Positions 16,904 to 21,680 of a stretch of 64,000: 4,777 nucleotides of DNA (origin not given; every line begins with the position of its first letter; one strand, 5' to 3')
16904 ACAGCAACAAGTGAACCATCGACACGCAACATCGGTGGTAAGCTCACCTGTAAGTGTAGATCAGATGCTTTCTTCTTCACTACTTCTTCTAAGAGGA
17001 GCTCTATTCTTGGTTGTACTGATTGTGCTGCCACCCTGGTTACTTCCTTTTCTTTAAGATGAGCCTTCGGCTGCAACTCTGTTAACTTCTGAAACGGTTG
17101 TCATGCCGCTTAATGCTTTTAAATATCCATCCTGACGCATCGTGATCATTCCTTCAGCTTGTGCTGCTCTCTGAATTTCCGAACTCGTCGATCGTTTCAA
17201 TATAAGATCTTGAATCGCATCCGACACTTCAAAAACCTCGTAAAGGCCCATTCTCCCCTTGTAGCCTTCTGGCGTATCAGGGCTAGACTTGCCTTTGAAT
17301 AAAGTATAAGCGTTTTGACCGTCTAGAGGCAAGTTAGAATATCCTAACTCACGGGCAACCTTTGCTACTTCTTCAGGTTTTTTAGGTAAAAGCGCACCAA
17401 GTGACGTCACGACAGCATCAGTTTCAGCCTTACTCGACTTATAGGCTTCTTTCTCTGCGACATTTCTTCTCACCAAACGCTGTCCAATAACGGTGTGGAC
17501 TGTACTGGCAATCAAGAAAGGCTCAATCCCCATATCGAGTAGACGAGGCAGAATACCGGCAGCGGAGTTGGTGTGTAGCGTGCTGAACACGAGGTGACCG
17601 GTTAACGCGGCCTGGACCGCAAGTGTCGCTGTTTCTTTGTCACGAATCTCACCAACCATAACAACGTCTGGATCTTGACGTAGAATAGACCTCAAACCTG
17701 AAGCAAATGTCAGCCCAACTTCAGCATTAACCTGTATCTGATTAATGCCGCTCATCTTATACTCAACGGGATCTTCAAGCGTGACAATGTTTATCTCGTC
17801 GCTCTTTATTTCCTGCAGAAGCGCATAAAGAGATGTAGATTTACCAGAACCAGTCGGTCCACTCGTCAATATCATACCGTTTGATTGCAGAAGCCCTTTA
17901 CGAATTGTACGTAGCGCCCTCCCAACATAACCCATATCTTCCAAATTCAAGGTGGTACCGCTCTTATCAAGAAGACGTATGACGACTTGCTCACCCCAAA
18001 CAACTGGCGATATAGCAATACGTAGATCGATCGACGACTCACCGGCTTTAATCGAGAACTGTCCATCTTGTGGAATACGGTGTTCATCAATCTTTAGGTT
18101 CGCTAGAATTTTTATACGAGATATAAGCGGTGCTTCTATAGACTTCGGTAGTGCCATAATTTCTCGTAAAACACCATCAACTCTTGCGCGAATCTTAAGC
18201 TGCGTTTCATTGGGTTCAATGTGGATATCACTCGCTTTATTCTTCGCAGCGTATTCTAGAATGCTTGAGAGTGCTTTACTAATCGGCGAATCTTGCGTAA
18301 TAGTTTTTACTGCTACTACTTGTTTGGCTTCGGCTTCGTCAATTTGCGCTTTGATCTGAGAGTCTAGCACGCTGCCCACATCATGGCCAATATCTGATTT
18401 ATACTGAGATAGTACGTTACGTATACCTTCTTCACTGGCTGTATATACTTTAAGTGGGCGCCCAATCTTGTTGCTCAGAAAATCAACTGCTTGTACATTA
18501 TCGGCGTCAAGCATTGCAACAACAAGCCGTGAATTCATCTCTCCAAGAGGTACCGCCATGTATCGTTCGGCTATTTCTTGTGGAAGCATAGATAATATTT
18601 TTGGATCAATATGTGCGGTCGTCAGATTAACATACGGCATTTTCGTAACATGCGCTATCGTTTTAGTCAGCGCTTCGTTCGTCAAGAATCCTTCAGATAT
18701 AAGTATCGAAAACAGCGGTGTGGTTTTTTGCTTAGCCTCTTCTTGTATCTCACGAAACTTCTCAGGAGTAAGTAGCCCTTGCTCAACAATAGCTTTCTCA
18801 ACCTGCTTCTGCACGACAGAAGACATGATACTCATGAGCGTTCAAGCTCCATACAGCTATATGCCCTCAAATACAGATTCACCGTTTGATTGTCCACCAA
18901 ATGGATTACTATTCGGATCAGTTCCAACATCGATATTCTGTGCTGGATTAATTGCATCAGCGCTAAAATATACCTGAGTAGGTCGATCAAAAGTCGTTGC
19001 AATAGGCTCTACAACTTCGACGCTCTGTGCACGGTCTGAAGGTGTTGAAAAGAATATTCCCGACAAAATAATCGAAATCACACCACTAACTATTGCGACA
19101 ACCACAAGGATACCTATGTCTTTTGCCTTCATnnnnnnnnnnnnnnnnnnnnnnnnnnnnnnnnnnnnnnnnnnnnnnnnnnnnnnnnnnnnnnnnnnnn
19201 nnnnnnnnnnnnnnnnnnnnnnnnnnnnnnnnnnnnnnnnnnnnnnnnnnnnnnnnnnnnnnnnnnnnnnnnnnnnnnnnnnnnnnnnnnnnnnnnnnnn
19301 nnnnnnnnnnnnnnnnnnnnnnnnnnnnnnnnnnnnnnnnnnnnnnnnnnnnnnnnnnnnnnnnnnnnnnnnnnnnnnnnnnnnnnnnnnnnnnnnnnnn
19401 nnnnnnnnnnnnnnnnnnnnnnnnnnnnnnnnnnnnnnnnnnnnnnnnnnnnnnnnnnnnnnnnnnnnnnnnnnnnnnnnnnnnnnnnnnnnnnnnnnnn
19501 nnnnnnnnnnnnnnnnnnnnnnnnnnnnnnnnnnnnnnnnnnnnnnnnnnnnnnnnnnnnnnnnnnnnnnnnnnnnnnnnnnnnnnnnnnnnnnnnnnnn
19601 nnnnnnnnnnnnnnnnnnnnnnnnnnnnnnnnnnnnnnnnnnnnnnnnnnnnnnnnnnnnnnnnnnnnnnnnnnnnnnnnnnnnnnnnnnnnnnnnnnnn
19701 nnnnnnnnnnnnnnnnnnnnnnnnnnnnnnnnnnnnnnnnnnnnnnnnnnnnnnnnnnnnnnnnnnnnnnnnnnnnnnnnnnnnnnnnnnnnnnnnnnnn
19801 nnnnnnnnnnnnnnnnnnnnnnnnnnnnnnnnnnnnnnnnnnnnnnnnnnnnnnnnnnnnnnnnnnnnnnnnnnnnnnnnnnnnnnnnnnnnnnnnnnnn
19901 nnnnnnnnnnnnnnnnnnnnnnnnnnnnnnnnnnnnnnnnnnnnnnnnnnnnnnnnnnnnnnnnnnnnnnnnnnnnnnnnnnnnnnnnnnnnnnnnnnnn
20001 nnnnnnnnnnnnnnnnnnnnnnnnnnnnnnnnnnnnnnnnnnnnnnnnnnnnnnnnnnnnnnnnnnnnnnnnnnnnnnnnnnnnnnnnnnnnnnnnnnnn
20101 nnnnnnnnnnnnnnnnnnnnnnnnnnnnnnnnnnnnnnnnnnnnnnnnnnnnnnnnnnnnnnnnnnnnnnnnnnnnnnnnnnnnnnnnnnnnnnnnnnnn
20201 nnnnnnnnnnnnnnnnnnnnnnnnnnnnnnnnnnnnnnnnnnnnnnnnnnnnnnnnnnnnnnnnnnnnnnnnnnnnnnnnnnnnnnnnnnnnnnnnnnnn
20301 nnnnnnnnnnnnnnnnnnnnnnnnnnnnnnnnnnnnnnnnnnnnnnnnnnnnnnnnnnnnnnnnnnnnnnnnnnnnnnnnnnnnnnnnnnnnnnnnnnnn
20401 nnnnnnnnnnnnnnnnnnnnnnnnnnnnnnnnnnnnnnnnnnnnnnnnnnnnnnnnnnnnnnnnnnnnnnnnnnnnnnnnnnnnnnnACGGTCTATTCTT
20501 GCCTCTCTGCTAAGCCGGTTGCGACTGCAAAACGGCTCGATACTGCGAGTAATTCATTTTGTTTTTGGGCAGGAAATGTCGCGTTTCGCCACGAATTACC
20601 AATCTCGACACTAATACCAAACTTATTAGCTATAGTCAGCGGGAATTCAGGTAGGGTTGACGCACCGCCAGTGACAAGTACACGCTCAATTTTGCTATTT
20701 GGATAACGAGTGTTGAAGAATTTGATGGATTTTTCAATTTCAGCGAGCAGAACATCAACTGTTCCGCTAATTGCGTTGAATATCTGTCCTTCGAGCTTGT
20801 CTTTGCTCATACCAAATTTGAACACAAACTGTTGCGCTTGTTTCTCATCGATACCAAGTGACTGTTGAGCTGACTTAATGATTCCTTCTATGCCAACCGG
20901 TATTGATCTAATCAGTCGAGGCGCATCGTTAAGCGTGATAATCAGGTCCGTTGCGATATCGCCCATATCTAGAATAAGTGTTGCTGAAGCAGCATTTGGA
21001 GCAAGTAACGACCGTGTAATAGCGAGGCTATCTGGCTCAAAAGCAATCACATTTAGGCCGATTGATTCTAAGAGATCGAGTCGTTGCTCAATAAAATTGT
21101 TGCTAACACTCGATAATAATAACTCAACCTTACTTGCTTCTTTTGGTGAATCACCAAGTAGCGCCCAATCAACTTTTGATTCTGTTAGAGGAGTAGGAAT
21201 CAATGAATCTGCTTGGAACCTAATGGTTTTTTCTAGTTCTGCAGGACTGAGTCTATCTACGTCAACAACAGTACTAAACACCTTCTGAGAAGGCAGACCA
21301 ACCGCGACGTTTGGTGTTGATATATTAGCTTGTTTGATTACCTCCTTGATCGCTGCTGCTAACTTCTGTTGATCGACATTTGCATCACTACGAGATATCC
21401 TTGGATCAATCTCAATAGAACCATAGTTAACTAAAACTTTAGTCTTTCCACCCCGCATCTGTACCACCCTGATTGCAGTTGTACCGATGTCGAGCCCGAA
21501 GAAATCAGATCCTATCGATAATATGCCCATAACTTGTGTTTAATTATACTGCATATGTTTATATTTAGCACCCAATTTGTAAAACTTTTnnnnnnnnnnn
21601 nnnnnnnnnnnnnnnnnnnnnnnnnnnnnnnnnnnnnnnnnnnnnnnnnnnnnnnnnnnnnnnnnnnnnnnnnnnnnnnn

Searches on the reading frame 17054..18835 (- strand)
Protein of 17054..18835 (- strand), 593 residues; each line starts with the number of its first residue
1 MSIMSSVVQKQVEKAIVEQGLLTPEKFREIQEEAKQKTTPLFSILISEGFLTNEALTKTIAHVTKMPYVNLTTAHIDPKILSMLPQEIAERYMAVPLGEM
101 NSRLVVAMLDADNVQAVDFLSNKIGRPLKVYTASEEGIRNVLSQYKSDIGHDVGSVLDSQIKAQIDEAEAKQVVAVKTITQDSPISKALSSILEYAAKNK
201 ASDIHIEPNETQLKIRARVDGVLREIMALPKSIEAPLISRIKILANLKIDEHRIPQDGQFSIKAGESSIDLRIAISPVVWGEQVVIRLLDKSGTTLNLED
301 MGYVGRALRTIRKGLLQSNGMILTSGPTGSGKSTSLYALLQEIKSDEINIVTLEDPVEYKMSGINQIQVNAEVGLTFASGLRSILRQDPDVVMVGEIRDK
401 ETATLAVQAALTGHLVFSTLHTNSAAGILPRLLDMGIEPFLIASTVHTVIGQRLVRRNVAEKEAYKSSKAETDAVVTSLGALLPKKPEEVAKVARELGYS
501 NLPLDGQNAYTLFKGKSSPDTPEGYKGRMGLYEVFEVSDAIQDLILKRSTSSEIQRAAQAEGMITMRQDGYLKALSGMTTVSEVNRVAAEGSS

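Call 37: search_protein_families(library=pfam, proteins=[window:17054-18835:-], max_evalue=0.00001)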
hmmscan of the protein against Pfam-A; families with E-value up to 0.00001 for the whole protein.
window:17054-18835:- (593 aa): 2 families
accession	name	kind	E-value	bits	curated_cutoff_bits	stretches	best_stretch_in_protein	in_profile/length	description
PF00437.27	T2SSE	-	9.1e-123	410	24.9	1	180-586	3-370/370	Type II/IV secretion system protein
PF05157.20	MshEN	-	9.1e-14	51.7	23.1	1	66-148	3-86/90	MshEN domain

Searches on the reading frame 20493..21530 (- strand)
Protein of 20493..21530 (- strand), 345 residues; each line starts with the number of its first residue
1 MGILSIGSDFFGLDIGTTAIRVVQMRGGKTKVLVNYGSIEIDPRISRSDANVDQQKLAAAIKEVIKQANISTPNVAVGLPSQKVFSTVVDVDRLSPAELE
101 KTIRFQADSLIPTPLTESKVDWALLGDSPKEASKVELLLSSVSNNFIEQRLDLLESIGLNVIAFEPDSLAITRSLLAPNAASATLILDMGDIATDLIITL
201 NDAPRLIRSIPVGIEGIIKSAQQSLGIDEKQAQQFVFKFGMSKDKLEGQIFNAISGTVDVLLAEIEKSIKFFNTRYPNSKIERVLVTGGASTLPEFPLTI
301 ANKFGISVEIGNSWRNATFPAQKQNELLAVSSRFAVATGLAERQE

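Call 37: search_protein_families(library=pfam, proteins=[window:20493-21530:-], max_evalue=0.00001)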
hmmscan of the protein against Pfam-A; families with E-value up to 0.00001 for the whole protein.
window:20493-21530:- (345 aa): 2 families
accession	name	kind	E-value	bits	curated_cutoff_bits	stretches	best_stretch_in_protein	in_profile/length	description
PF11104.14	PilM_2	-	1.5e-38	133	27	1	12-343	1-338/340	Type IV pilus assembly protein PilM;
PF14450.12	FtsA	-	1.4e-10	42.1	31.8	1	186-319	2-114/127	Cell division protein FtsA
